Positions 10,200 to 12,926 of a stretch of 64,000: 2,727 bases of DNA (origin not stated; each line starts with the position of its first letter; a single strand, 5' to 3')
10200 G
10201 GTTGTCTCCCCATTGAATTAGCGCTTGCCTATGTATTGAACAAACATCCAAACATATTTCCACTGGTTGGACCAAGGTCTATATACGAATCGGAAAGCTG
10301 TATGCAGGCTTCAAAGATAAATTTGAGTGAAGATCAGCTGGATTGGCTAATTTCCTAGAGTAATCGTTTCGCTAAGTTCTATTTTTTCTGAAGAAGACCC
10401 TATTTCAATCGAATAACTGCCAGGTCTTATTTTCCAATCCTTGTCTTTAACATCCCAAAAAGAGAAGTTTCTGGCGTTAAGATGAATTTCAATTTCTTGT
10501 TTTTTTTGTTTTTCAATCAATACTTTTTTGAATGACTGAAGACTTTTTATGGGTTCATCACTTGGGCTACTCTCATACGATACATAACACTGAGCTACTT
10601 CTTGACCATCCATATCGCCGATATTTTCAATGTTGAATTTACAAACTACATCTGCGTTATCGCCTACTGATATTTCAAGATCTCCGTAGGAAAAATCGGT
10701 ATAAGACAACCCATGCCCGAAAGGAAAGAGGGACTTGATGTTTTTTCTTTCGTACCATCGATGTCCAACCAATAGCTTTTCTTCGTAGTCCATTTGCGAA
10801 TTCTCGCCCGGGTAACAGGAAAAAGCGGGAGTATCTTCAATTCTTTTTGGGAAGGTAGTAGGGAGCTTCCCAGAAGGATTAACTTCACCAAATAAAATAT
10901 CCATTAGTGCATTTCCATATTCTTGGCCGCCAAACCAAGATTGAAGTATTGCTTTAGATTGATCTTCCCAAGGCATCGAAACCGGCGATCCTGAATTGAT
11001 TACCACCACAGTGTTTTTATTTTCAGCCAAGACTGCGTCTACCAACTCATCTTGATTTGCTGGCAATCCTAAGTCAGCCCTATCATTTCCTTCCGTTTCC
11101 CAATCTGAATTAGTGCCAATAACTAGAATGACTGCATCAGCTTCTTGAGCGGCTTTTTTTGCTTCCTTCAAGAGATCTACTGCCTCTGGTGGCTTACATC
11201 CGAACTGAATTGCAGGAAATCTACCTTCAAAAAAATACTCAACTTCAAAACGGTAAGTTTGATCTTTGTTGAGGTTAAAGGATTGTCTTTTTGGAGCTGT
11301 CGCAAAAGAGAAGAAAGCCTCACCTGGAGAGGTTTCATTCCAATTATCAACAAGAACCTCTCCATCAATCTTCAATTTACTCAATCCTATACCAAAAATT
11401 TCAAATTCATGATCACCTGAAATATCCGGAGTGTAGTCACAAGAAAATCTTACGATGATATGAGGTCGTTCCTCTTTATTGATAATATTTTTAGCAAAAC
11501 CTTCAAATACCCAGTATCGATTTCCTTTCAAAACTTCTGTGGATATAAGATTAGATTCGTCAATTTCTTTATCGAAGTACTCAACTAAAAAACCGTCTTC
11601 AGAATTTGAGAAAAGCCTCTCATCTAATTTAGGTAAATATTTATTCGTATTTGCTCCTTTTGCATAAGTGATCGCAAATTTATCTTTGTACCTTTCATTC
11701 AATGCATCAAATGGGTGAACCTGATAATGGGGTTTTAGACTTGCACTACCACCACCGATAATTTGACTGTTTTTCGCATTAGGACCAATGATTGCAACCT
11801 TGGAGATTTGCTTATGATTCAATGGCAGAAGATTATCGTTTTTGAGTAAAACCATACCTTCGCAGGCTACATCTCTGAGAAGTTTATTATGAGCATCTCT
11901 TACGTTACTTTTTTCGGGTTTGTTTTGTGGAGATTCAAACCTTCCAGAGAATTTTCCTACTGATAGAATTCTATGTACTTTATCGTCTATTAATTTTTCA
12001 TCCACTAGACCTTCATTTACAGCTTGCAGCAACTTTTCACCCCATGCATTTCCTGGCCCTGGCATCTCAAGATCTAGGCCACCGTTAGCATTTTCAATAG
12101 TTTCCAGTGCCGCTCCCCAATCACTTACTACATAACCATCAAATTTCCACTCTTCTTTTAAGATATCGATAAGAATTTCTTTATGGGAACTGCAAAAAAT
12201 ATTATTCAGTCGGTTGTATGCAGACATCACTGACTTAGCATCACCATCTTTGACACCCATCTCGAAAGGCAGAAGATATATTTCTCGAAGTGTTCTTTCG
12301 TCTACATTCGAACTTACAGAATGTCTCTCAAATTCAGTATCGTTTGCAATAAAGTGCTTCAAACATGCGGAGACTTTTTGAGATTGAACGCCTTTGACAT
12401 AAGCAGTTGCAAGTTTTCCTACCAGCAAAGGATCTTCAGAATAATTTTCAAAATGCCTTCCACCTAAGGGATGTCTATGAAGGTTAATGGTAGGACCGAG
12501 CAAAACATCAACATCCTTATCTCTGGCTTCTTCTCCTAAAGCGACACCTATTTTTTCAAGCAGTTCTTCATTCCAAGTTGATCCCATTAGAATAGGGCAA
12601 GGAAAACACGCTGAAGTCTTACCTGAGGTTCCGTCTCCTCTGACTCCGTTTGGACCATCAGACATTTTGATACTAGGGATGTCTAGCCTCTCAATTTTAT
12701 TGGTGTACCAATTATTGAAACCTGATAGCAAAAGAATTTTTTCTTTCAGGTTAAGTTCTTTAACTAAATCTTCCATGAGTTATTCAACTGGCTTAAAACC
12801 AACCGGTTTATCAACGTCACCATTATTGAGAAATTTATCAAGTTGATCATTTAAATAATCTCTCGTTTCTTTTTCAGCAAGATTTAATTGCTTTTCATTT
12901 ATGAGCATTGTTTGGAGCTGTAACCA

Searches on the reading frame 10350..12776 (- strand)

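Call 52: search_protein_families(library=ncbifam, proteins=[window:10350-12776:-], max_evalue=1e-10)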
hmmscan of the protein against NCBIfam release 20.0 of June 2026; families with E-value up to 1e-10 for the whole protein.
window:10350-12776:- (809 aa): 7 families
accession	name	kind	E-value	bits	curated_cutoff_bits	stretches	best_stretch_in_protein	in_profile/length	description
NF052330.1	BetGlucosiCelf0468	equivalog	2.7e-181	604.8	1300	1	4-799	2-814/817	beta-d-glucosidase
NF041610.1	alph_arabinopyran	equivalog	6.2e-170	566.9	1300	2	6-368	1-366/738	exo-alpha-(1->6)-L-arabinopyranosidase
NF041776.1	xylosidase_Xyl3A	equivalog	3.1e-124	415.8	1250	1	2-802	18-842/846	xylan 1,4-beta-xylosidase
NF052329.1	XyloArabinsidase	equivalog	4.4e-102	342.5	1050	2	49-343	102-411/750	beta-xylosidase/alpha-l-arabinosidase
NF011678.0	PRK15098.1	equivalog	8.5e-93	312.1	666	2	531-801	487-759/765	beta-glucosidase BglX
NF041579.1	betaxyl_Flavo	equivalog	4.1e-89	299.6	1350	3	537-803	449-710/716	beta-xylosidase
NF052331.1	Bet13-16Glucosase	equivalog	2.5e-73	247.5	1330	2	53-391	91-467/750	exo-beta-d-1,3/1,6-glucosidase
